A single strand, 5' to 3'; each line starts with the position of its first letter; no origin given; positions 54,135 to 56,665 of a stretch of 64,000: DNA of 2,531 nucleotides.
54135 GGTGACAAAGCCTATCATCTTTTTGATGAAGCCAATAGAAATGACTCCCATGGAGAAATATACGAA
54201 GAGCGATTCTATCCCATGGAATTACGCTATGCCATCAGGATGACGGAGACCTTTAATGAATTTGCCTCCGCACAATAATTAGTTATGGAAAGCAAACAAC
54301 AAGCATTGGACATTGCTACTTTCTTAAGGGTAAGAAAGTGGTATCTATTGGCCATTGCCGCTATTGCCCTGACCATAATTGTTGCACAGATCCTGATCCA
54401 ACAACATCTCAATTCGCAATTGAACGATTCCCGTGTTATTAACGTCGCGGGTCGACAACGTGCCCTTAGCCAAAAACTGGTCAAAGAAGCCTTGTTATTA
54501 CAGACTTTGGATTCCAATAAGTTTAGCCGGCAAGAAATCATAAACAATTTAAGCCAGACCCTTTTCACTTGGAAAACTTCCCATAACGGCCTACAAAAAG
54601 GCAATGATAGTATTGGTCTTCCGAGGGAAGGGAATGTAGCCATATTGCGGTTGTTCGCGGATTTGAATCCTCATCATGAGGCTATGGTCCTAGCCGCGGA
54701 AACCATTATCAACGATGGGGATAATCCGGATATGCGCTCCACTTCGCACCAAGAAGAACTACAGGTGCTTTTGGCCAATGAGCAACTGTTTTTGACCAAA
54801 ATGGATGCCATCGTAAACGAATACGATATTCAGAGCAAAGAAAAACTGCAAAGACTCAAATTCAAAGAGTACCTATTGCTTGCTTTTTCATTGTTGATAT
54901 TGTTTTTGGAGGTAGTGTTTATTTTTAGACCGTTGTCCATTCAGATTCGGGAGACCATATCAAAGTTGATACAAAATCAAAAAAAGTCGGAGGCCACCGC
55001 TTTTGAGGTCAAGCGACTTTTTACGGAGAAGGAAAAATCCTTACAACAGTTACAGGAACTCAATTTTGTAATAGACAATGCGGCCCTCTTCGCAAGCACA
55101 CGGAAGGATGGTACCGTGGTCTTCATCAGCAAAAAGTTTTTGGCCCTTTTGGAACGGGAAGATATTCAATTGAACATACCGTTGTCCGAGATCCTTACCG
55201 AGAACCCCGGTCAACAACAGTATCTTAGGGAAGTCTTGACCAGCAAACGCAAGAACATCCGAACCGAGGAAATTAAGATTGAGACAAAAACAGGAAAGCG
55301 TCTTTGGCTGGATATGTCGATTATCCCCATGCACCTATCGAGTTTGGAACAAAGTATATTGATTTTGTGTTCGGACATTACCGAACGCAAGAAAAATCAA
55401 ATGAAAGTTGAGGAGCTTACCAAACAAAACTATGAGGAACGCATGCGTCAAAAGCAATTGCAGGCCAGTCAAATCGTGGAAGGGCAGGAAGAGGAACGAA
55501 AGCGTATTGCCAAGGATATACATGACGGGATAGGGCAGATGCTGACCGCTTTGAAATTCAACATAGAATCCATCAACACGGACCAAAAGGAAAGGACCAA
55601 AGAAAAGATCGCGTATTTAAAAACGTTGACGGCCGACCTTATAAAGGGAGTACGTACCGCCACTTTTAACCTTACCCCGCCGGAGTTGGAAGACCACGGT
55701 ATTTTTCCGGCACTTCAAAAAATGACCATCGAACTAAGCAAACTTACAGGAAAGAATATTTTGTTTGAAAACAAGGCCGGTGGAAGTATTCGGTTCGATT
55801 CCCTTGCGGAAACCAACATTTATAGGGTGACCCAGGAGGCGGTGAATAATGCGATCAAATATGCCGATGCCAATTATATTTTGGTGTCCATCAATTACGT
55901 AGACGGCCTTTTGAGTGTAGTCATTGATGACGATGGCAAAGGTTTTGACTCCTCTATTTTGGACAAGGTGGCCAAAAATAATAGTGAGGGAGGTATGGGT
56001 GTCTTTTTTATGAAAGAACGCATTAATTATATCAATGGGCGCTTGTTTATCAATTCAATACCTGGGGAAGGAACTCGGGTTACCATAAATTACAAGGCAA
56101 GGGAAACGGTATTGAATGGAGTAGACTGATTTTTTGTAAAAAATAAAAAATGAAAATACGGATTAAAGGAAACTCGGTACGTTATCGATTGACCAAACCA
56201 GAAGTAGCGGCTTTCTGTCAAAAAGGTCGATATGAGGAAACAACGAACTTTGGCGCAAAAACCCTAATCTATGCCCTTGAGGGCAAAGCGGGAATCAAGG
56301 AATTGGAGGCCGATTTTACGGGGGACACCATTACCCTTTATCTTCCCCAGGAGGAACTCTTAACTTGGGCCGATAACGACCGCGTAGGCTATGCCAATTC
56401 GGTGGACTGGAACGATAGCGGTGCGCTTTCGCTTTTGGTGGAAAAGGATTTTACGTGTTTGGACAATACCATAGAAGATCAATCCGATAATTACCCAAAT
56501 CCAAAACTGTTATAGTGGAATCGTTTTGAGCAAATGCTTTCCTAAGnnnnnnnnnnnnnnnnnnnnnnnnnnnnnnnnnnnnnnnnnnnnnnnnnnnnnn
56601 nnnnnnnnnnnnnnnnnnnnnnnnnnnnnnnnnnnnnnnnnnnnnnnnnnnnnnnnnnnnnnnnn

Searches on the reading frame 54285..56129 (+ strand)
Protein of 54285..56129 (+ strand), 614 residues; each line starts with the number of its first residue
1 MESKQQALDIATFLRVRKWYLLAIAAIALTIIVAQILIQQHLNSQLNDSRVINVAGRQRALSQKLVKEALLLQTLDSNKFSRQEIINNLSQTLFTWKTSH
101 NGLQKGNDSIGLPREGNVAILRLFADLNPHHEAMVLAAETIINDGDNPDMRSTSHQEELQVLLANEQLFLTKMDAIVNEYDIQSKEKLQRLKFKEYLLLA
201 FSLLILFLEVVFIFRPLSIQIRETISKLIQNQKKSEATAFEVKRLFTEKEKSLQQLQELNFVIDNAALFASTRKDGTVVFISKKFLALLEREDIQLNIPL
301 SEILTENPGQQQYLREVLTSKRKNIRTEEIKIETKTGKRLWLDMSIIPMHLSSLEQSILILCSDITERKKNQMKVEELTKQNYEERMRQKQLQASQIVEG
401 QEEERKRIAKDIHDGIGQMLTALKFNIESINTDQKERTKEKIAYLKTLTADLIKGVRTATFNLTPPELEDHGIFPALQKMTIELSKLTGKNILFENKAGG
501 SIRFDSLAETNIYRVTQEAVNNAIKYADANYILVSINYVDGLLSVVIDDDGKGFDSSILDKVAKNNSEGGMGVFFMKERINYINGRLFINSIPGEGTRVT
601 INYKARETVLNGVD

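Call 7: search_protein_families(library=pfam, proteins=[window:54285-56129:+])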
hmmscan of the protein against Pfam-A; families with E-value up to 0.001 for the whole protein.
window:54285-56129:+ (614 aa): 6 families
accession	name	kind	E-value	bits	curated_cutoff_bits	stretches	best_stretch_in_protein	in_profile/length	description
PF13675.11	PilJ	-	2e-15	57.3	26.6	1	42-150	3-107/114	Type IV pili methyl-accepting chemotaxis transducer N-term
PF02518.31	HATPase_c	-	4e-13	50.2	26.4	1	509-604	3-108/111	Histidine kinase-, DNA gyrase B-, and HSP90-like ATPase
PF07730.19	HisKA_3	-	4.6e-12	46.8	24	1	404-468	1-68/68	Histidine kinase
PF13426.13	PAS_9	-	1.8e-09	38.3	27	1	272-367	7-103/103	PAS domain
PF13581.12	HATPase_c_2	-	5.1e-06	27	27.4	1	516-578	36-107/127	Histidine kinase-like ATPase domain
PF08448.16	PAS_4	-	0.00097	19.8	23.1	0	274-369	13-109/110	PAS fold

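Call 36: search_solved_structures(query=window:54285-56129:+, max_evalue=0.001, show_alignments=2)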
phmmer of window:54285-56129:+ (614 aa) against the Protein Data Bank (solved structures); distinct sequences matched with E-value up to 0.001: 6.
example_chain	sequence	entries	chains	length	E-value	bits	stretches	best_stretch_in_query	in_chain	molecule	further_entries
3gig_A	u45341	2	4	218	2.3e-08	36.2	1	381-600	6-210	Sensor histidine kinase desK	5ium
7ssj_A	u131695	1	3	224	3.3e-08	35.7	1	382-600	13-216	Sensor histidine kinase DesK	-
4gt8_A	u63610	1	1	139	7.6e-08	34.5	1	469-602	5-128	Sensor protein vraS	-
3ehf_A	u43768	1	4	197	2.1e-07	33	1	403-601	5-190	Sensor kinase (YocF protein)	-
3gie_A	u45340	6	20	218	3.3e-07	32.4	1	381-600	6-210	Sensor histidine kinase desK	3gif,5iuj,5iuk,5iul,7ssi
3ehh_A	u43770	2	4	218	2e-06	29.8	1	381-600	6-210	Sensor kinase (YocF protein)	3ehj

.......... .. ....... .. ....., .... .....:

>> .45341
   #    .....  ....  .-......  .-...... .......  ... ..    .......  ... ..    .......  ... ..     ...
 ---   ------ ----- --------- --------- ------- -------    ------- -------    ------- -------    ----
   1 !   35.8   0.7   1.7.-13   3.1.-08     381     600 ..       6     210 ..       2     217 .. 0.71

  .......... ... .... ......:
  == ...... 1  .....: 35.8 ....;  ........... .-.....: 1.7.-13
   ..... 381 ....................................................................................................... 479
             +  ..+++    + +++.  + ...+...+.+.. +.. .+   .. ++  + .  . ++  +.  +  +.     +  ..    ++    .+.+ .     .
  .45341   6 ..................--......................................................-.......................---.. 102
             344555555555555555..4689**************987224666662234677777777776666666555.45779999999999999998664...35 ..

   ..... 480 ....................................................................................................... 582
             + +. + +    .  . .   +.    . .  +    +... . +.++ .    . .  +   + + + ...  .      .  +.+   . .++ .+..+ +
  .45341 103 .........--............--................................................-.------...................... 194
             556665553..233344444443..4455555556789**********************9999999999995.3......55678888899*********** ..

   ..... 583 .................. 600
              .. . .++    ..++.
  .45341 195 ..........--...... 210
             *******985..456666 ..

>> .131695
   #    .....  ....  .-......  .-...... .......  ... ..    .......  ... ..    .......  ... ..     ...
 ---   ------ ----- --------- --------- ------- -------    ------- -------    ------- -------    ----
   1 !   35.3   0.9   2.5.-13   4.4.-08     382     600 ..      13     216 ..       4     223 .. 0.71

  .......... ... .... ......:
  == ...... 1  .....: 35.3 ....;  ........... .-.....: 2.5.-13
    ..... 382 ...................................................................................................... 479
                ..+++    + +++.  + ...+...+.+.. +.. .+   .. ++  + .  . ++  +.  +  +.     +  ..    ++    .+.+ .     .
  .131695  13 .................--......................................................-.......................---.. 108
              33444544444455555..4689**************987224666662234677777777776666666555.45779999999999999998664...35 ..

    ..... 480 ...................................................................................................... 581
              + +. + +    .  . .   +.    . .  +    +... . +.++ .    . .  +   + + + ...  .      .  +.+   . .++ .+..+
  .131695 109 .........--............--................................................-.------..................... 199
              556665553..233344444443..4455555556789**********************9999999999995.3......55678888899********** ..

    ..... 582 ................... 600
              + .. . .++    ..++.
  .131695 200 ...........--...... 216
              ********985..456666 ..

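Call 37: search_protein_families(library=ncbifam, proteins=[window:54285-56129:+], max_evalue=0.001)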
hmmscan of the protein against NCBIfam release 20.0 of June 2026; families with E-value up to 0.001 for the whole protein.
window:54285-56129:+ (614 aa): 11 families
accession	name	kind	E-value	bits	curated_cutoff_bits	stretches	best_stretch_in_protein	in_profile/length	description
NF052443.1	SensHisKinMctS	equivalog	3.4e-34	118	700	1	386-601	230-444/457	two-component system sensor histidine kinase MctS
NF008649.0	PRK11644.1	equivalog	2.5e-27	95.8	408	1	374-602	274-493/499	signal transduction histidine-protein kinase/phosphatase UhpB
NF008184.0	PRK10935.1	equivalog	7.8e-23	80.9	553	1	150-607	109-561/565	nitrate/nitrite two-component system sensor histidine kinase NarQ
NF047786.1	his_kin_MadS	equivalog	6.8e-22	78.2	500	1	367-599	193-429/434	MadS family sensor histidine kinase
NF052531.1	Strep_LiaS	equivalog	1.4e-19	70.5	450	1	372-602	104-324/328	envelope stress sensor histidine kinase LiaS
NF007896.0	PRK10600.1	equivalog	2e-18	66.4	578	1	373-608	364-588/598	nitrate/nitrite two-component system sensor histidine kinase NarX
NF047322.1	HK_morpho_MacS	equivalog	2.6e-12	46.6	300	1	386-601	164-364/367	MacS family sensor histidine kinase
NF008298.1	PRK11086.1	subfamily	1.1e-07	30.7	520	1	522-602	437-522/529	DcuS/MalK family sensor histidine kinase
TIGR00229.1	sensory_box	domain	3e-06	27.4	22.9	1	268-372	17-123/126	PAS domain S-box protein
NF033792.0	ActS_PrrB_HisK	equivalog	2.8e-05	23.1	350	1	489-562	289-361/423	ActS/PrrB/RegB family redox-sensitive histidine kinase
TIGR01925.2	spIIAB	equivalog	4.4e-05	23.4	135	1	511-603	37-134/137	anti-sigma F factor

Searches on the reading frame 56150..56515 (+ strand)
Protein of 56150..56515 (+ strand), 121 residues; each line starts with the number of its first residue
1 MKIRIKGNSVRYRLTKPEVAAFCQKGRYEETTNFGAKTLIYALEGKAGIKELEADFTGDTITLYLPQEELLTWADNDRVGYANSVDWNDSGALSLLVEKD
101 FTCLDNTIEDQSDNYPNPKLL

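Call 7: search_protein_families(library=pfam, proteins=[window:56150-56515:+])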
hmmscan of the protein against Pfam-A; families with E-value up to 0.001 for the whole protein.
window:56150-56515:+ (121 aa): 1 family
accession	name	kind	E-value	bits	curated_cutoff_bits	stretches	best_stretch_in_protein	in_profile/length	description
PF22668.1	DUF7009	-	7.1e-47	159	27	1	1-119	1-119/119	Family of unknown function (DUF7009)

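Call 37: search_protein_families(library=ncbifam, proteins=[window:56150-56515:+], max_evalue=0.001)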
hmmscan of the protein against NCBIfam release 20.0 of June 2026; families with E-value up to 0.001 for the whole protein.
window:56150-56515:+ (121 aa): 0 families
